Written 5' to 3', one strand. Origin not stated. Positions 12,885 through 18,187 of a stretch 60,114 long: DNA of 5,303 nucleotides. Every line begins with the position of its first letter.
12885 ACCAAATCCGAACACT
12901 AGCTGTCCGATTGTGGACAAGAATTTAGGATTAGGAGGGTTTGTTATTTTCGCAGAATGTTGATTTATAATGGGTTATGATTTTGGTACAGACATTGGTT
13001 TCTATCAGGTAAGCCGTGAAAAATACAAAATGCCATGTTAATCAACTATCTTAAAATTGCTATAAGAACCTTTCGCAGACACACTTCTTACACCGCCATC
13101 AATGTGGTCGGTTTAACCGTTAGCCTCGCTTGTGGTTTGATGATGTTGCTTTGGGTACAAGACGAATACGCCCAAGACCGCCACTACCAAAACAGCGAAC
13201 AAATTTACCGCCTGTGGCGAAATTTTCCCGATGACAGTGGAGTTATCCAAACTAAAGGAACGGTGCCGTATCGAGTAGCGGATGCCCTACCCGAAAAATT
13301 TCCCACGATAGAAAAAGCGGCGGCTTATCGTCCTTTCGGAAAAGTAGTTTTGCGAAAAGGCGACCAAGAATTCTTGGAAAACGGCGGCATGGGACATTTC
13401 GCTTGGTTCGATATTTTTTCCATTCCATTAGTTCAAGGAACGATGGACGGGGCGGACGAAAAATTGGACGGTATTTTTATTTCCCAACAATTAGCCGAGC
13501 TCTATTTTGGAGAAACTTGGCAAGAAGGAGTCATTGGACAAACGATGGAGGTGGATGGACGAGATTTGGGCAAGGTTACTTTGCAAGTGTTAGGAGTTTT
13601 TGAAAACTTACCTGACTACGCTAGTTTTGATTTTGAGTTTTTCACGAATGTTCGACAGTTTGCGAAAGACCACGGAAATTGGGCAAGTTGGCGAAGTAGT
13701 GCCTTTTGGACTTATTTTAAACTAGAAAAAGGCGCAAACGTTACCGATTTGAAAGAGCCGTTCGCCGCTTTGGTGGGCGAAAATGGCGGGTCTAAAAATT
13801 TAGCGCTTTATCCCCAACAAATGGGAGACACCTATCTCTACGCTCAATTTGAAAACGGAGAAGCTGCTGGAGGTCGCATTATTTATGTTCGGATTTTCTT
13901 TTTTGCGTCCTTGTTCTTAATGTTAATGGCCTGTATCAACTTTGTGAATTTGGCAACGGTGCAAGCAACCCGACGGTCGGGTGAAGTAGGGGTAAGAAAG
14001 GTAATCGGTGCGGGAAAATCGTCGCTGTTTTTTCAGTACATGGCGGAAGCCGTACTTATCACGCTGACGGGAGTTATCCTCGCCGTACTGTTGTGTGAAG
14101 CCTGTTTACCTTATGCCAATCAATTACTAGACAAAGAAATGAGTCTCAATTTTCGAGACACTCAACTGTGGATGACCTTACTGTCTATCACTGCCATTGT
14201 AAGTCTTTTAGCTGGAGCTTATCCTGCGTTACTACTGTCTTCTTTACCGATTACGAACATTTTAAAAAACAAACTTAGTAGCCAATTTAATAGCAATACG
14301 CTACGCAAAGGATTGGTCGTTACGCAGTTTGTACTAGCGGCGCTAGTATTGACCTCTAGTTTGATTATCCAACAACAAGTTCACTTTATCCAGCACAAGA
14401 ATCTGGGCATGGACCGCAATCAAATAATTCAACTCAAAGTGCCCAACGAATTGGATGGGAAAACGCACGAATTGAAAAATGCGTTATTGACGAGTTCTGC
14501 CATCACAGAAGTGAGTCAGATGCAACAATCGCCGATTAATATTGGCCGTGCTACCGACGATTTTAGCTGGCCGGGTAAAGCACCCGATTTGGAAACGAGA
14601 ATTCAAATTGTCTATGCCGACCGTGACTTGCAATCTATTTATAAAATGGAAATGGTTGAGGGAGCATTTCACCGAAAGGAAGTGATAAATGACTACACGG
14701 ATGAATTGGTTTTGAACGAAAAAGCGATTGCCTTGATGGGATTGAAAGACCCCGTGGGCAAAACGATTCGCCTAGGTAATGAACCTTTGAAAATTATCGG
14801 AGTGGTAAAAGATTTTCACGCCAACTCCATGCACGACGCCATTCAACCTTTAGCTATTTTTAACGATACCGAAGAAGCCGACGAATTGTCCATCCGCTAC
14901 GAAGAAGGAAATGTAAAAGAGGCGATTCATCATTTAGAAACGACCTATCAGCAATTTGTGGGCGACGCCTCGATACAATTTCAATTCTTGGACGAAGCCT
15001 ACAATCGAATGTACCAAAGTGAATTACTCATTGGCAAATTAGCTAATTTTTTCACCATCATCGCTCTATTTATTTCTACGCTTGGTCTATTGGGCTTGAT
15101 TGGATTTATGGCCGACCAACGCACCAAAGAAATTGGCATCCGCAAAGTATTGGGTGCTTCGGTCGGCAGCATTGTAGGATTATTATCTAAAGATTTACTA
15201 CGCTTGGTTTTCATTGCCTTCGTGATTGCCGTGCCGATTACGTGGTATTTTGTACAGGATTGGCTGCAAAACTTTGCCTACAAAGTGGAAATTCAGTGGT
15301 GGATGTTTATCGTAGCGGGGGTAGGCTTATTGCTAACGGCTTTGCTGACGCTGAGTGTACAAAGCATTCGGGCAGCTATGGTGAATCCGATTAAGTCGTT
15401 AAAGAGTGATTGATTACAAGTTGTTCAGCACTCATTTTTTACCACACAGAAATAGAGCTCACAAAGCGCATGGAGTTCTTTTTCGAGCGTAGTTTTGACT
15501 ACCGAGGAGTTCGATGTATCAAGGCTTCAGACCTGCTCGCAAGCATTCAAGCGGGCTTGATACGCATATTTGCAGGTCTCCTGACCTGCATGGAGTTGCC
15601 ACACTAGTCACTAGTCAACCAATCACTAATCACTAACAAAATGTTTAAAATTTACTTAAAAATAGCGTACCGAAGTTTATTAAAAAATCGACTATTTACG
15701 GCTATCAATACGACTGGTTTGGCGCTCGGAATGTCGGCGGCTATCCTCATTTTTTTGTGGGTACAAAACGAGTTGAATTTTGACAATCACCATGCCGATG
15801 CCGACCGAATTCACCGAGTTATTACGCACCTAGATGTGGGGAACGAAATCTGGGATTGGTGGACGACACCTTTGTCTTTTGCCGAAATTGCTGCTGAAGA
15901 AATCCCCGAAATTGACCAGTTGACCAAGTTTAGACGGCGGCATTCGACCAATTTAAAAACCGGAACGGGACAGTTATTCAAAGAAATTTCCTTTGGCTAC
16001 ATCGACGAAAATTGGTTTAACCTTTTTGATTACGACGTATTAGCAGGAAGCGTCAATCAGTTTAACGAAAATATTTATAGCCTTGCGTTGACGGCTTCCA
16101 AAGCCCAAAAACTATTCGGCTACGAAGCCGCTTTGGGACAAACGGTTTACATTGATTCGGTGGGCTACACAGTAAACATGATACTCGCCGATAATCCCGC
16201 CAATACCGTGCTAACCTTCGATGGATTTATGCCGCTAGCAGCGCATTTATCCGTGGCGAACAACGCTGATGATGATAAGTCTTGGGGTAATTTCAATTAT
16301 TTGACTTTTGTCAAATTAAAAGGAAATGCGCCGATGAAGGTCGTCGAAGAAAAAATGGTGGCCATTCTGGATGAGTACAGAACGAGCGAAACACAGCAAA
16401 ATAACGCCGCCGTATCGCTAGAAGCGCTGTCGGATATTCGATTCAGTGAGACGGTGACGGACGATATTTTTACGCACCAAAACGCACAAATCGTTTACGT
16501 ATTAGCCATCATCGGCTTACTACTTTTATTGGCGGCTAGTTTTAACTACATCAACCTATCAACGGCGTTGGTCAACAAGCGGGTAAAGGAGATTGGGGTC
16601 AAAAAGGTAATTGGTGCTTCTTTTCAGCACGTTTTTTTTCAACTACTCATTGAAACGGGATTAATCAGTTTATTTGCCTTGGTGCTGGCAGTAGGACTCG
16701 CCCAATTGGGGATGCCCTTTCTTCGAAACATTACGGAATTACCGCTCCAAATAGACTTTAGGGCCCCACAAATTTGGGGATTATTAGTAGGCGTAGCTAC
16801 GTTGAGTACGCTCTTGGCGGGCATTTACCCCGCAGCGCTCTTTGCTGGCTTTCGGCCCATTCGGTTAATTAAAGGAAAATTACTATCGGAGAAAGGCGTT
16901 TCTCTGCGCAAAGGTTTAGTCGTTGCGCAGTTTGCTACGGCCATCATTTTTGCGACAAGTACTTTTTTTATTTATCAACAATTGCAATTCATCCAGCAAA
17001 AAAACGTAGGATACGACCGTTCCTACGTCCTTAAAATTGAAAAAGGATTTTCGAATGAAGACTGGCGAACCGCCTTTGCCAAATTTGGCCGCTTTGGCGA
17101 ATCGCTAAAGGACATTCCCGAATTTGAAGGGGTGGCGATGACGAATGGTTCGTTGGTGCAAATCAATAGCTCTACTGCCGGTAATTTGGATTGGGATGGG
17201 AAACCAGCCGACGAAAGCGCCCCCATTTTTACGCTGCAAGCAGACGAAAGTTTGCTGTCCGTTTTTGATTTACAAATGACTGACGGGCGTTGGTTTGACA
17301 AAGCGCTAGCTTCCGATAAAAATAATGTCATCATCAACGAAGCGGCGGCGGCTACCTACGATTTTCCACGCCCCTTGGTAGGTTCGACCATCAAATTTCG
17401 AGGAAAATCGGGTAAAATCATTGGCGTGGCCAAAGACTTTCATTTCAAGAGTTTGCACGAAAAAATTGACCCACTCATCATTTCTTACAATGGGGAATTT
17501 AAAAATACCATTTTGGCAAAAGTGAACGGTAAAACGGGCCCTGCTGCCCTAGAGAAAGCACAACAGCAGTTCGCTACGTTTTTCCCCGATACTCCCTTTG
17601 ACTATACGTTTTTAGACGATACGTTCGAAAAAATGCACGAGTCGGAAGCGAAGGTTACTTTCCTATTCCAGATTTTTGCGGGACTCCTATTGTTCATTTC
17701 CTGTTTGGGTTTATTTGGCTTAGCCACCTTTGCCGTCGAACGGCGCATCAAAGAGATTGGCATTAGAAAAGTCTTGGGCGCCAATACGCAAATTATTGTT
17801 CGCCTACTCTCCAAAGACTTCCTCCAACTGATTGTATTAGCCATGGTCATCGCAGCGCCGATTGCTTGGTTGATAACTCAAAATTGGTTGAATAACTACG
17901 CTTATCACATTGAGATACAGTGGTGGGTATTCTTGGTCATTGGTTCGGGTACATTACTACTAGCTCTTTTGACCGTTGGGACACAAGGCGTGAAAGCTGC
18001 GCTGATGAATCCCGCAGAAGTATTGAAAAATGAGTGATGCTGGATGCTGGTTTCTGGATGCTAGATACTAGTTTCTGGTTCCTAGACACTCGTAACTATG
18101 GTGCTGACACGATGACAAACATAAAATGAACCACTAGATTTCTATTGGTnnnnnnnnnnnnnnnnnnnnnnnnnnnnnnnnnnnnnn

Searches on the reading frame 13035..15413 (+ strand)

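Call 14: search_protein_families(library=pfam, proteins=[window:13035-15413:+])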
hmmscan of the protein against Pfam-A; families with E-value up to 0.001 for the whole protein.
window:13035-15413:+ (792 aa): 2 families
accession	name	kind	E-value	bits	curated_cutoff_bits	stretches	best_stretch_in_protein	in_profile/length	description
PF12704.14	MacB_PCD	-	1.7e-30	107.3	27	2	20-241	1-202/207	MacB-like periplasmic core domain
PF02687.27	FtsX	-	6.9e-27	94.3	25.5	2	671-784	1-119/120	FtsX-like permease C-terminal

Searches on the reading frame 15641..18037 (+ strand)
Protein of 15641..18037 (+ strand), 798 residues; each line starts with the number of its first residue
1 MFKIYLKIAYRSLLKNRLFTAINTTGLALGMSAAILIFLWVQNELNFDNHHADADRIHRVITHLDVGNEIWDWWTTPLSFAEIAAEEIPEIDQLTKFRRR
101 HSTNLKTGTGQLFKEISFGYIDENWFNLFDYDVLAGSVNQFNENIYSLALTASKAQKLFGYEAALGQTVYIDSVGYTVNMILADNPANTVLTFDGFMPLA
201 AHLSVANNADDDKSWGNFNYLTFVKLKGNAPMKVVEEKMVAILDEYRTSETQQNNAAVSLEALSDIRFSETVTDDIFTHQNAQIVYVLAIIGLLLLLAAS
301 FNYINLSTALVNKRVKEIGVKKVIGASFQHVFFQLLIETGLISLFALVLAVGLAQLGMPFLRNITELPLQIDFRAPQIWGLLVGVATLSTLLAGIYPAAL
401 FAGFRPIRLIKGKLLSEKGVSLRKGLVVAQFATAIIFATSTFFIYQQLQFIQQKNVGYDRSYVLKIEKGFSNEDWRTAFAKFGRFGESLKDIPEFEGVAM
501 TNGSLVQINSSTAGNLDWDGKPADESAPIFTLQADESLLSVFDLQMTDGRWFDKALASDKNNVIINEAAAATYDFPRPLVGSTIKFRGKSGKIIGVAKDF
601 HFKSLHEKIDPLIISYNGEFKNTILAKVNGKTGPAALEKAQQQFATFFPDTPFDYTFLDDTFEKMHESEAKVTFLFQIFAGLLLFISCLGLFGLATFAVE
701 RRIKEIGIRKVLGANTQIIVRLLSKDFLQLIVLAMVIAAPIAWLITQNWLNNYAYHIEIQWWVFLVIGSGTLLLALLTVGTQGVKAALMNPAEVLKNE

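Call 14: search_protein_families(library=pfam, proteins=[window:15641-18037:+])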
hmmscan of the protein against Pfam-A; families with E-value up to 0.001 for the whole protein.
window:15641-18037:+ (798 aa): 2 families
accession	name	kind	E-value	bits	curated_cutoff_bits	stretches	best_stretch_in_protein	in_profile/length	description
PF12704.14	MacB_PCD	-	1.4e-29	104.3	27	2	20-241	1-206/207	MacB-like periplasmic core domain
PF02687.27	FtsX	-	2.9e-24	85.8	25.5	2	290-401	2-115/120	FtsX-like permease C-terminal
